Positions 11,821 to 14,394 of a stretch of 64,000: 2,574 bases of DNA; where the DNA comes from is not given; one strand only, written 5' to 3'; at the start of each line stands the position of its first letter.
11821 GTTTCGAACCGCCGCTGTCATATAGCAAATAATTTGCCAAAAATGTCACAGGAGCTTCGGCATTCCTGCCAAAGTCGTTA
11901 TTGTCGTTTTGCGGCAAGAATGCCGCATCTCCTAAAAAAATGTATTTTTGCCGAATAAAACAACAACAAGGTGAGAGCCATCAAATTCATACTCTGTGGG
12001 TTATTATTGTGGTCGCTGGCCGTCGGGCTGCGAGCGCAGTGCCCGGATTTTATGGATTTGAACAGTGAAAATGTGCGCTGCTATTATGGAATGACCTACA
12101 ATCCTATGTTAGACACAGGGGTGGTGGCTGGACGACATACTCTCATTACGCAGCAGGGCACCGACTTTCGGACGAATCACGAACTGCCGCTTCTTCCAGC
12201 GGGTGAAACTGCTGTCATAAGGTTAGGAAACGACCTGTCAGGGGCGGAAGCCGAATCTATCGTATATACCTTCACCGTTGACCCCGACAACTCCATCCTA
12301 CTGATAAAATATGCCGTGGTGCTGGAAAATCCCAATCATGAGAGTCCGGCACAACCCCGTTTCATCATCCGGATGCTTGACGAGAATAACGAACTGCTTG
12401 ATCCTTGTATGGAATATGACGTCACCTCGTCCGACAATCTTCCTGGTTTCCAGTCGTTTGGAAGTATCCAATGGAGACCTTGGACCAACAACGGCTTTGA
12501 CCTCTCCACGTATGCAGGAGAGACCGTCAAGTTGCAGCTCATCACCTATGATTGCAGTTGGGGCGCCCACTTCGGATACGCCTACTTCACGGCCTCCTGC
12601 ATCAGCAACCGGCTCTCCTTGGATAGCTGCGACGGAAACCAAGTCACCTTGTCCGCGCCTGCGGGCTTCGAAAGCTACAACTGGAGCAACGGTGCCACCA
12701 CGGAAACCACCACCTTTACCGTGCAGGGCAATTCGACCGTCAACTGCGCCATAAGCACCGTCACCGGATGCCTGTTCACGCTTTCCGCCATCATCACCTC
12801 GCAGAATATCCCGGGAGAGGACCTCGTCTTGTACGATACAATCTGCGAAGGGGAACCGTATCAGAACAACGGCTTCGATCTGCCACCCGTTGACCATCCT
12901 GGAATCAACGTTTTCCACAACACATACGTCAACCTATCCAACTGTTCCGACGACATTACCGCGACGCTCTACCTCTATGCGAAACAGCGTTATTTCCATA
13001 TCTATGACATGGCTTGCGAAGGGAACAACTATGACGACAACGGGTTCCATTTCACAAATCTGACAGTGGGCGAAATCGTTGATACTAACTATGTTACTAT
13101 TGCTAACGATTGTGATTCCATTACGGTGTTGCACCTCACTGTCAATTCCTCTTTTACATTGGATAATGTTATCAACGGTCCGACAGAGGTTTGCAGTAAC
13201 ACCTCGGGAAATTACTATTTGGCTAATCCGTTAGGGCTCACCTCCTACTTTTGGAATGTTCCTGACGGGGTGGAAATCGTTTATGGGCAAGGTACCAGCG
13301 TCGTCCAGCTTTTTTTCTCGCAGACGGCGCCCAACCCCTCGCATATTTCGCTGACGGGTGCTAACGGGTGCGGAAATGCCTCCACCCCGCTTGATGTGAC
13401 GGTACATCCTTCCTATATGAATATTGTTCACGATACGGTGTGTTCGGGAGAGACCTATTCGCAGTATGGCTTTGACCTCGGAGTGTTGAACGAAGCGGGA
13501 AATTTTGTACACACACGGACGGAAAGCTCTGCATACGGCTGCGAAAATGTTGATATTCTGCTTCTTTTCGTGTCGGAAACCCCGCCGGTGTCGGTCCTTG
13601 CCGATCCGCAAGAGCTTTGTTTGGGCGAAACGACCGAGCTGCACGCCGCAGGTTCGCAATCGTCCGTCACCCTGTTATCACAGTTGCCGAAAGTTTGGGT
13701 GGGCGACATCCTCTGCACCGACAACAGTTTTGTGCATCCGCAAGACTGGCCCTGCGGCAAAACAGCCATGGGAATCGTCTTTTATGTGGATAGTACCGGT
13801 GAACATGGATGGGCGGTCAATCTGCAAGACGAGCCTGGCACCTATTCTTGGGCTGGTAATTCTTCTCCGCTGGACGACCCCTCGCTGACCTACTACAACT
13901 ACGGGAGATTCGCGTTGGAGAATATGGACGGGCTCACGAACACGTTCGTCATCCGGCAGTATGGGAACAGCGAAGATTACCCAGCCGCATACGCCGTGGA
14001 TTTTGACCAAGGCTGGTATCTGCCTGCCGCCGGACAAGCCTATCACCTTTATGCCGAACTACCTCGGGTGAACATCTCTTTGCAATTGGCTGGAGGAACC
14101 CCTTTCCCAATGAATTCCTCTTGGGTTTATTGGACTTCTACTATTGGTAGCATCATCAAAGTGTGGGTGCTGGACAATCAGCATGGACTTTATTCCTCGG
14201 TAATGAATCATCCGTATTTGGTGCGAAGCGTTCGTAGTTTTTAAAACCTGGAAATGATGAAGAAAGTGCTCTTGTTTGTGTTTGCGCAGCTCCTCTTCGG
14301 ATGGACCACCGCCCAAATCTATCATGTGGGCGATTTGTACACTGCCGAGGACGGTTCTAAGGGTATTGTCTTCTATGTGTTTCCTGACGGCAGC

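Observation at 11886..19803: Tandemly duplicated two-gene module: Cys-repeat protein ending in a DUF1566-like domain, plus a T9SS type-B cargo starting with the same domain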

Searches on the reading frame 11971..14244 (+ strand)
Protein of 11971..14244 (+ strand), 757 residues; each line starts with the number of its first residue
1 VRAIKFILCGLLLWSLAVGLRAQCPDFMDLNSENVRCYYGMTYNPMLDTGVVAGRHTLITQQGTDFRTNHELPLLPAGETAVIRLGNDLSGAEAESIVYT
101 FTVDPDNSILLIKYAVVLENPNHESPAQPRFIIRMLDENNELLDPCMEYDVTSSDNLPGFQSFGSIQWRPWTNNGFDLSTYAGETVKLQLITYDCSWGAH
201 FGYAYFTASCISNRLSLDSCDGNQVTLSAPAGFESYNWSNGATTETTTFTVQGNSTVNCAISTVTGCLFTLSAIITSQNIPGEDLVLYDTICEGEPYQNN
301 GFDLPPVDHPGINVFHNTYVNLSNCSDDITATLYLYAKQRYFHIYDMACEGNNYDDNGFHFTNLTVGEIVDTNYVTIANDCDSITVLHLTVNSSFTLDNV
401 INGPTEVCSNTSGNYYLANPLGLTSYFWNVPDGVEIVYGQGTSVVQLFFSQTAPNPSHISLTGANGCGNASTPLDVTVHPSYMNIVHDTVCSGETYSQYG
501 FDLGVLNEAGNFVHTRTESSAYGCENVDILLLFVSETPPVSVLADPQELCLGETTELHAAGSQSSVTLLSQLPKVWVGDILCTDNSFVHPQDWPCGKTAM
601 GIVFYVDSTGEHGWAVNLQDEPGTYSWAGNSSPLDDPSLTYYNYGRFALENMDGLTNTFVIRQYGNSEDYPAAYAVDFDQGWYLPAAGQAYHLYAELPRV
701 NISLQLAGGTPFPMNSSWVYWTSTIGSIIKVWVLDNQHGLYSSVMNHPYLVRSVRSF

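Call 3: search_protein_families(library=pfam, proteins=[window:11971-14244:+], max_evalue=1)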
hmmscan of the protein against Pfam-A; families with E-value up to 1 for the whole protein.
window:11971-14244:+ (757 aa): 1 family
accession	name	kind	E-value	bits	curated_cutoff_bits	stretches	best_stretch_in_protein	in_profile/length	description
PF19408.5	PKD_6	-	5.3e-13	49.6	25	1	400-472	7-77/82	PKD-like domain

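Call 4: search_protein_families(library=ncbifam, proteins=[window:11971-14244:+], max_evalue=1)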
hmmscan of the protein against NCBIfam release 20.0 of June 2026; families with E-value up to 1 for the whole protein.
window:11971-14244:+ (757 aa): 1 family
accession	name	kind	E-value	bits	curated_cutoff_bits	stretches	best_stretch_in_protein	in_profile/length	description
NF041630.1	CBS_CbpB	equivalog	0.17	11.8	125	1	361-395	78-112/143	cyclic-di-AMP-binding protein CbpB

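Call 10: find_homologous_proteins(query=window:11971-14244:+, max_evalue=0.00001)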
Query window:11971-14244:+ (757 aa): 462 proteins with E <= 0.00001 among 8000 candidates; the best 120 are listed.
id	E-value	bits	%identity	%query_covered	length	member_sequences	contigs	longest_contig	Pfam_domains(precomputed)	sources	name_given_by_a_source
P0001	0.0e+0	1684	95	100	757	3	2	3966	PF19408.6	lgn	-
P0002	0.0e+0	1397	81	97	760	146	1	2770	PF19408.6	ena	-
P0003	0.0e+0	1027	59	100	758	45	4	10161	PF19408.6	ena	-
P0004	3.3e-295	999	59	99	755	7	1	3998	PF19408.6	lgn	-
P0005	1.2e-291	988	57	100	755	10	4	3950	PF19408.6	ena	-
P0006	8.3e-290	981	58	100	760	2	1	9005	PF19408.6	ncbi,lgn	-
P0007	6.4e-289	979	57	100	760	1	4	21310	PF19408.6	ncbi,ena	-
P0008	1.1e-287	974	58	98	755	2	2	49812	PF19408.6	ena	-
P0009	2.1e-285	967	56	100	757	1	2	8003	PF19408.6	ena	-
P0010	2.7e-283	960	57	100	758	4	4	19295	PF19408.6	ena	-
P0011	6.6e-282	955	57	100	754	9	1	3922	PF19408.6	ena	-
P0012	7.3e-282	955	57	100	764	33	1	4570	PF19408.6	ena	-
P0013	8.9e-282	955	57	97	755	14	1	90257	PF19408.6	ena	-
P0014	1.2e-280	951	57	97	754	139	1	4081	PF19408.6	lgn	-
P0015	2.5e-280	950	57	98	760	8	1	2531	PF19408.6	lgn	-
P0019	5.7e-277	939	56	100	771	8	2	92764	PF19408.6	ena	-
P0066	2.8e-255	867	51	100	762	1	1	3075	PF19408.6,PF07603.18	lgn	-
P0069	1.2e-251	855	51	97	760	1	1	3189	PF19408.6,PF07603.18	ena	-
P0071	1.6e-251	855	51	97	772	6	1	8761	PF19408.6,PF07603.18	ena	-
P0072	5.9e-251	853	50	99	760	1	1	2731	PF19408.6,PF07603.18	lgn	-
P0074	1.8e-250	851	50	99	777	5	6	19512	PF19408.6,PF07603.18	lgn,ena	-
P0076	3.3e-250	851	50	99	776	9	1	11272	PF19408.6,PF07603.18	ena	-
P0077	4.2e-250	850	51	99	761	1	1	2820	PF19408.6,PF07603.18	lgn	-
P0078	1.9e-249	848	51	97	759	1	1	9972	PF19408.6,PF07603.18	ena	-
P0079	6.8e-249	846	50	100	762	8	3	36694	PF19408.6,PF07603.18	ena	-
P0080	7.7e-249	846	50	100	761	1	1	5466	PF19408.6,PF07603.18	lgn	-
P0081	8.3e-249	846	51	99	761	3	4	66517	PF19408.6,PF07603.18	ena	-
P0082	8.9e-249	846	50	99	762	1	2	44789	PF19408.6,PF07603.18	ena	-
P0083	2.1e-248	845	51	97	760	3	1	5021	PF19408.6,PF07603.18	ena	-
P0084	2.3e-248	844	51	99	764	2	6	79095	PF19408.6,PF07603.18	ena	-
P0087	4.9e-247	840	50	99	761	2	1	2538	PF19408.6,PF07603.18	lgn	-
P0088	2.5e-246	838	52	97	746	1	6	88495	PF19408.6,PF07603.18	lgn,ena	-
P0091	4.2e-245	834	50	100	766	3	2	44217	PF19408.6,PF07603.18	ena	-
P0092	1.4e-244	832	50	99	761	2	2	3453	PF19408.6,PF07603.18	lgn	-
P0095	3.1e-244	831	51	97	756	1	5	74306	PF19408.6,PF07603.18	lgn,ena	-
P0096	4.5e-244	830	49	100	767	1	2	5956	PF19408.6,PF07603.18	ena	-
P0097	5.1e-244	830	50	97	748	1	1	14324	PF19408.6,PF07603.18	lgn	-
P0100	2.6e-243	828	50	97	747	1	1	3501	PF19408.6,PF07603.18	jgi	jgi:hypothetical protein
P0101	2.7e-243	828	50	100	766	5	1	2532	PF19408.6,PF07603.18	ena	-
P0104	8.1e-243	826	50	97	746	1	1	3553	PF19408.6,PF07603.18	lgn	-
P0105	2.3e-240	818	49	97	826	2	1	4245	PF19408.6,PF07603.18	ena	-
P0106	2.9e-240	818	49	99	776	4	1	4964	PF19408.6,PF07603.18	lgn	-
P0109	3.4e-238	811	49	97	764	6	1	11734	PF19408.6,PF07603.18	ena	-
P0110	5.1e-238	810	49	97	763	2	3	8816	PF19408.6,PF07603.18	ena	-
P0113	3.9e-236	804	50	97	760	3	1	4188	PF19408.6,PF07603.18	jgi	jgi:hypothetical protein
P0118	3.9e-234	797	49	97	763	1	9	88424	PF19408.6,PF07603.18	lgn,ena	-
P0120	2.0e-232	792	50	100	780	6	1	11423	PF19408.6,PF07603.18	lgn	-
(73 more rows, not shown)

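Call 12: find_encoding_contigs(protein=P0019, flank=10000, max_places=2)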
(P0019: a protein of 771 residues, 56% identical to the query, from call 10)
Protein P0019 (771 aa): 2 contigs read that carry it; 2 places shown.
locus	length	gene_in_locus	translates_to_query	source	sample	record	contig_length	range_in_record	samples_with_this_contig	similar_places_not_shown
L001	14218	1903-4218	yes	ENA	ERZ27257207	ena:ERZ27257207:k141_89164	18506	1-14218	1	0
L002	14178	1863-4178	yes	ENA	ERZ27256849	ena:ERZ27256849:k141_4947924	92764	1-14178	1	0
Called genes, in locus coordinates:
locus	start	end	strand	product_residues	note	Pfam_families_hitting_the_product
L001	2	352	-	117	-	?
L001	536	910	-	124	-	PF01042:Ribonuc_L-PSP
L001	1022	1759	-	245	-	PF04402:SIMPL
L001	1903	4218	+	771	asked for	PF19408:PKD_6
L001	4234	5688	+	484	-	PF13585:CHU_C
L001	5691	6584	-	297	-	PF11449:ArsP_2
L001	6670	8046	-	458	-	PF12838:Fer4_7 (weak), PF13187:Fer4_9, PF13237:Fer4_10, PF00037:Fer4 (weak), PF12797:Fer4_2 (weak), PF12837:Fer4_6 (weak), PF02906:Fe_hyd_lg_C, PF04060:FeS, +1 more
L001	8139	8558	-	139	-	PF13581:HATPase_c_2, PF02518:HATPase_c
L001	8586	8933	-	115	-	-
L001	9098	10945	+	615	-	PF01642:MM_CoA_mutase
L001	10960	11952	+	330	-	PF01497:Peripla_BP_2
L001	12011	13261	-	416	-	PF00724:Oxidored_FMN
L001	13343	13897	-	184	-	-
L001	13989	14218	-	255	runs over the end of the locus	PF01026:TatD_DNase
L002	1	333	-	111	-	?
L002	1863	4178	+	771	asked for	PF19408:PKD_6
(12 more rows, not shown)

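Call 13: find_encoding_contigs(protein=P0088, flank=10000, max_places=2)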
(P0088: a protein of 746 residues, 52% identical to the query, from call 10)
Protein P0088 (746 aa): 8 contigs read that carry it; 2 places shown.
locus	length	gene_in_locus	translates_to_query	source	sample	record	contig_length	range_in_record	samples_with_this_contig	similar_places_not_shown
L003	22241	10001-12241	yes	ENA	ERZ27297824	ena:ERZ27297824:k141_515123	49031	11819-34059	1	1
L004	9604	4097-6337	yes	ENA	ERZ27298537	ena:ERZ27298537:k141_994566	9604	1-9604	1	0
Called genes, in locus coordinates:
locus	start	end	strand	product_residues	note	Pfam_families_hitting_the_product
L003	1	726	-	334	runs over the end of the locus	PF00889:EF_TS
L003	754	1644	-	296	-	PF00318:Ribosomal_S2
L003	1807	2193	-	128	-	PF00380:Ribosomal_S9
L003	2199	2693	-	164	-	PF00572:Ribosomal_L13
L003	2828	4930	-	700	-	PF01432:Peptidase_M3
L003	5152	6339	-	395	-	PF00009:GTP_EFTU, PF03144:GTP_EFTU_D2, PF03143:GTP_EFTU_D3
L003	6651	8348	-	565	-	PF00082:Peptidase_S8, PF18962:Por_Secre_tail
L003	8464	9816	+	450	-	PF07719:TPR_2 (faint), PF21033:RMD1-3 (faint), PF23914:TPR_CcmH_CycH (weak), PF25062:ARM_TT21_N (faint), PF13181:TPR_8 (faint), PF13371:TPR_9 (faint), PF12895:ANAPC3 (weak), PF13432:TPR_16 (weak), +7 more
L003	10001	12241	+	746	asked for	PF19408:PKD_6, PF07603:Lcl_C (weak)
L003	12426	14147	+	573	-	PF07603:Lcl_C (weak)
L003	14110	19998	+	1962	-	PF01839:FG-GAP (faint), PF13517:FG-GAP_3 (weak), PF13585:CHU_C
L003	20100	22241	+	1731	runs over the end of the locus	PF00431:CUB (faint), PF00041:fn3 (faint), PF18911:PKD_4, PF01839:FG-GAP (faint), PF13517:FG-GAP_3 (weak), PF13585:CHU_C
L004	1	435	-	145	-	?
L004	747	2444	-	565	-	PF00082:Peptidase_S8, PF18962:Por_Secre_tail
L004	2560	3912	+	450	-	PF07719:TPR_2 (faint), PF21033:RMD1-3 (faint), PF23914:TPR_CcmH_CycH (weak), PF25062:ARM_TT21_N (faint), PF13181:TPR_8 (faint), PF13371:TPR_9 (faint), PF12895:ANAPC3 (weak), PF13432:TPR_16 (weak), +7 more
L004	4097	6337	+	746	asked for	PF19408:PKD_6, PF07603:Lcl_C (weak)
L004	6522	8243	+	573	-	PF07603:Lcl_C (weak)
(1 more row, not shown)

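Call 35: find_related_loci(query=A1, collection=genome_contigs, flank=8000)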
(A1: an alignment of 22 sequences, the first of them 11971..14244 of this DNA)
Query A1 (757 aa) in genome_contigs; peptide patterns used: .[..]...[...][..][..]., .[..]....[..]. (x = any residue, [..] = any of these).
598 stretches matched a pattern (row limit reached: there are more); 565 encode a relative of the query (tblastn E <= 1e-3); the best 80 are kept; 78 distinct loci.
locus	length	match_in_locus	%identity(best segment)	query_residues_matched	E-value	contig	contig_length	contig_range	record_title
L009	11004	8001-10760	81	22-757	0e+0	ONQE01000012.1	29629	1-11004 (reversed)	uncultured Bacteroidales bacterium isolate RUG538 genome assembly, contig: scaffold_604, whole genome shotgun sequence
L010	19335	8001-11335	57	21-754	0e+0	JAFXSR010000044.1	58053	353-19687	MAG: Bacteroidales bacterium isolate RGIG6710 Sheep_Rumen-2__c801917, whole genome shotgun sequence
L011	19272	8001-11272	55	1-757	0e+0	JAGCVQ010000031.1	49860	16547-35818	MAG: Bacteroidales bacterium isolate RGIG10164 Yak_Rumen-4__c706603, whole genome shotgun sequence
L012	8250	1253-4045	55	1-757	0e+0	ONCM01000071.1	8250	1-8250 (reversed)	uncultured Bacteroidales bacterium isolate RUG182 genome assembly, contig: scaffold_4929, whole genome shotgun sequence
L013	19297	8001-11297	53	1-757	0e+0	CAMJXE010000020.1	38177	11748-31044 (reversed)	MAG: uncultured Bacteroidales bacterium isolate SRR12081301_bin.36_metaWRAP_v1.3_MAG genome assembly, contig: ERZ1228976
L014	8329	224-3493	53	1-757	0e+0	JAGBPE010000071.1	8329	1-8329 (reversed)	MAG: Bacteroidales bacterium isolate RGIG9320 Yak_Abomasum-2__c171355, whole genome shotgun sequence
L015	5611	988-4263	51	4-757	0e+0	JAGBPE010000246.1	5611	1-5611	MAG: Bacteroidales bacterium isolate RGIG9320 Yak_Abomasum-2__c739859, whole genome shotgun sequence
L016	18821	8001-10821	49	20-757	0e+0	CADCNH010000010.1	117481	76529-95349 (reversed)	MAG: uncultured Bacteroidetes bacterium isolate RUG14804 genome assembly, contig: RUG14804_asm_10, whole genome shotgun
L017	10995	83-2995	53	109-757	0e+0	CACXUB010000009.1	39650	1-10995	MAG: uncultured Bacteroidetes bacterium isolate RUG11592 genome assembly, contig: RUG11592_asm_9, whole genome shotgun s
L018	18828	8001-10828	52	1-757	0e+0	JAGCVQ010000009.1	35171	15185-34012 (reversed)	MAG: Bacteroidales bacterium isolate RGIG10164 Yak_Rumen-4__c181095, whole genome shotgun sequence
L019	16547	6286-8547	46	7-757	0e+0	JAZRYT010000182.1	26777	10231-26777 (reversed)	MAG: Bacteroidales bacterium isolate T1900044949_TA20190002.MAGScoT_cleanbin_000038 SGB_3547_k141_787445, whole genome s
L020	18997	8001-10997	46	2-757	0e+0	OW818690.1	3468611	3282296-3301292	metagenome genome assembly, chromosome: 1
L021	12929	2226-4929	44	5-757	0e+0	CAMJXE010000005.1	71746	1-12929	MAG: uncultured Bacteroidales bacterium isolate SRR12081301_bin.36_metaWRAP_v1.3_MAG genome assembly, contig: ERZ1228976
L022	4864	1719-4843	44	24-757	0e+0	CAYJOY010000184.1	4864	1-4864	MAG TPA_asm: uncultured Lentimicrobiaceae bacterium isolate ERP123703_co5_260 genome assembly, contig: NODE_11906_length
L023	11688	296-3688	44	2-757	0e+0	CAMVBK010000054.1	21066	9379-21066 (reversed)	MAG TPA_asm: uncultured Bacteroidales bacterium isolate SRR8387716_bin.108_metaWRAP_v1.3_MAG genome assembly, contig: ER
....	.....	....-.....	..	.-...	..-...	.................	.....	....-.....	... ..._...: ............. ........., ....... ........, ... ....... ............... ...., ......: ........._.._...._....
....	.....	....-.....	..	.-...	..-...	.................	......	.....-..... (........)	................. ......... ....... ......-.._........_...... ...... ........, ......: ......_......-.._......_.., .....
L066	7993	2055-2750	46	50-279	7e-55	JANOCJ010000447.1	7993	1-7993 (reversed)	MAG: Flavobacteriales bacterium isolate VAR_17_metabat_414 VAR_17_k141_3126667, whole genome shotgun sequence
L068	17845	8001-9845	41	11-590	1e-54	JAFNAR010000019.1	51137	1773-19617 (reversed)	MAG: Bacteroidetes bacterium isolate CTSoil_023 scaffold_147, whole genome shotgun sequence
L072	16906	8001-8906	39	1-291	5e-53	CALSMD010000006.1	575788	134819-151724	MAG: uncultured Flavobacteriaceae bacterium isolate S_MB185_1 genome assembly, contig: contig_1531_S_MB185, whole genome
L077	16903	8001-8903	37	1-290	7e-51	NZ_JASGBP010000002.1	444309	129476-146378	Flavobacterium sedimenticola strain YZ-48 YZ-48_scaffold2, whole genome shotgun sequence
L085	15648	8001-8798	41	20-276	7e-50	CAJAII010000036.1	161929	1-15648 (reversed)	MAG: uncultured Flavobacteriales bacterium isolate Loc090519-4m_bin-740 genome assembly, contig: bin-740:36/78, whole ge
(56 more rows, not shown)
